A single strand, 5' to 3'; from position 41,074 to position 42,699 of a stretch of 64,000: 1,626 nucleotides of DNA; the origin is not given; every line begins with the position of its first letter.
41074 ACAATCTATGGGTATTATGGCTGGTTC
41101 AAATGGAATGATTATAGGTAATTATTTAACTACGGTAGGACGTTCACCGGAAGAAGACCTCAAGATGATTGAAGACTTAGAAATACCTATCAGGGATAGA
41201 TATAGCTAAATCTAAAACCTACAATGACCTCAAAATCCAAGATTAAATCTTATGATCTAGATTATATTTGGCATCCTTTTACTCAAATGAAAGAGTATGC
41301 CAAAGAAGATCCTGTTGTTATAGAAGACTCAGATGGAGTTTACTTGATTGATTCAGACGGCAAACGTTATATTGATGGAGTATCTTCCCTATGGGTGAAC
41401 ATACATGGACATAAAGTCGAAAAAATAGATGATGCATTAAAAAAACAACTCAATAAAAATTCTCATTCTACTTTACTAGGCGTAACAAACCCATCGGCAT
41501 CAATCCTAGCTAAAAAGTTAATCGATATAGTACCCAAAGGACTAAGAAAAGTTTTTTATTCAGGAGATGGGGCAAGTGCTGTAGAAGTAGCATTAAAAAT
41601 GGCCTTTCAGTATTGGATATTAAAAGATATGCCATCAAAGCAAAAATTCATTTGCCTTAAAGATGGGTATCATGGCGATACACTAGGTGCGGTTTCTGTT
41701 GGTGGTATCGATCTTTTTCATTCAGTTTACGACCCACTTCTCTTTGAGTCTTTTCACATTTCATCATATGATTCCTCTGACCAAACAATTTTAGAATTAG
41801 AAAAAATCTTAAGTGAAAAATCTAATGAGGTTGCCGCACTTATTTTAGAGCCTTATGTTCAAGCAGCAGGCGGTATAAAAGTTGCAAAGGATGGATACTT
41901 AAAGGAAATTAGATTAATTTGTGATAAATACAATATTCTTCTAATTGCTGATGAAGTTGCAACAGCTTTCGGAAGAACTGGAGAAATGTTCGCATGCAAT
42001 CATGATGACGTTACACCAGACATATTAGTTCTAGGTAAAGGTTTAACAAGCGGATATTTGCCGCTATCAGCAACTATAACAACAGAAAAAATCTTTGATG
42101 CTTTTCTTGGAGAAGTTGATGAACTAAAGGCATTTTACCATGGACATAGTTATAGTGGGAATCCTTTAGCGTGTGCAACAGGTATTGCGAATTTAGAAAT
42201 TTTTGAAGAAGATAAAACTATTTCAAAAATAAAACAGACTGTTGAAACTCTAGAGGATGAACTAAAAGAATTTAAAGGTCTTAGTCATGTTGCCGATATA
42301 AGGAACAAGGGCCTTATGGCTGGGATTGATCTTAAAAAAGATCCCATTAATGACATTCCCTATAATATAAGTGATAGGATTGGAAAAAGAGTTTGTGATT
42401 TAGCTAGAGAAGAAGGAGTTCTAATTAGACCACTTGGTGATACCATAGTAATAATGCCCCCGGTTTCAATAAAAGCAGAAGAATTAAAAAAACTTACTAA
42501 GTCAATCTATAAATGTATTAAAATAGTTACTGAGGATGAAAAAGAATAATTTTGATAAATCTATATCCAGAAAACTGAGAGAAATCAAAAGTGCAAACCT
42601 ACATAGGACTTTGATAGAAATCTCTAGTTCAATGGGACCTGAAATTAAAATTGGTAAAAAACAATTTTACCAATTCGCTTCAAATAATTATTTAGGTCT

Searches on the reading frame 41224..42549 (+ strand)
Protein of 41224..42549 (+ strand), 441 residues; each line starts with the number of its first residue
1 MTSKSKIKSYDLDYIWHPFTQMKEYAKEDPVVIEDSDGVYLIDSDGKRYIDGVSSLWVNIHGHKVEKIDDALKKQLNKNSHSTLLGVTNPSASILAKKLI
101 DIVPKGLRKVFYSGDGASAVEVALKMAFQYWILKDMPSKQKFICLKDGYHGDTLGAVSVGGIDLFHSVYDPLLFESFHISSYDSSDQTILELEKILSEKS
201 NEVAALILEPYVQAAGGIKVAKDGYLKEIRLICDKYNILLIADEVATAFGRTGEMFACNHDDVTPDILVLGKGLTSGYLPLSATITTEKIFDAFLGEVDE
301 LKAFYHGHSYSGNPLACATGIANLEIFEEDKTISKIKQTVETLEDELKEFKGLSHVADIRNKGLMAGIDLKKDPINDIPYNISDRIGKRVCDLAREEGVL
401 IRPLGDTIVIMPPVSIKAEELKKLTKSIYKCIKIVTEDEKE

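Call 39: find_encoding_contigs(protein=window:41224-42549:+, flank=10000, max_places=1)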
Protein window:41224-42549:+ (441 aa): 24 contigs read that carry it; 1 place shown.
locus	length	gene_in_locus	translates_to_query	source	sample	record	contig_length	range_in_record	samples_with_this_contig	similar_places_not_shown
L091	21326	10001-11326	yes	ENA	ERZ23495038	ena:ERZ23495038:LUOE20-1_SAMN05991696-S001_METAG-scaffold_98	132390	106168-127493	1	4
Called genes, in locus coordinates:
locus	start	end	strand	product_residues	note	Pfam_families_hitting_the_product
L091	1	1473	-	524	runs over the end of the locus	-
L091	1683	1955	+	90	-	PF04138:GtrA_DPMS_TM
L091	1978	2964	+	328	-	PF01073:3Beta_HSD, PF01370:Epimerase, PF02719:Polysacc_synt_2, PF04321:RmlD_sub_bind, PF07993:NAD_binding_4, PF16363:GDP_Man_Dehyd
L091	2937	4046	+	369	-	PF00596:Aldolase_II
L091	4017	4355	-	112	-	PF04134:DCC1-like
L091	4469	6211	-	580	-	PF05524:PEP-utilisers_N, PF00391:PEP-utilizers, PF02896:PEP-utilizers_C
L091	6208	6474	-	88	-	PF00381:PTS-HPr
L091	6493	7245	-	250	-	-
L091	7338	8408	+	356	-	PF04055:Radical_SAM, PF19288:CofH_C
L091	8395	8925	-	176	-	-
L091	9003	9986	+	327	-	PF04055:Radical_SAM, PF06968:BATS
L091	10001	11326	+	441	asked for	PF00202:Aminotran_3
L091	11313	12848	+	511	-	PF00155:Aminotran_1_2, PF01053:Cys_Met_Meta_PP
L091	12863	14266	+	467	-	PF00884:Sulfatase (faint), PF01663:Phosphodiest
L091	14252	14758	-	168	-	PF02559:CarD_TRCF_RID, PF21095:CarD_C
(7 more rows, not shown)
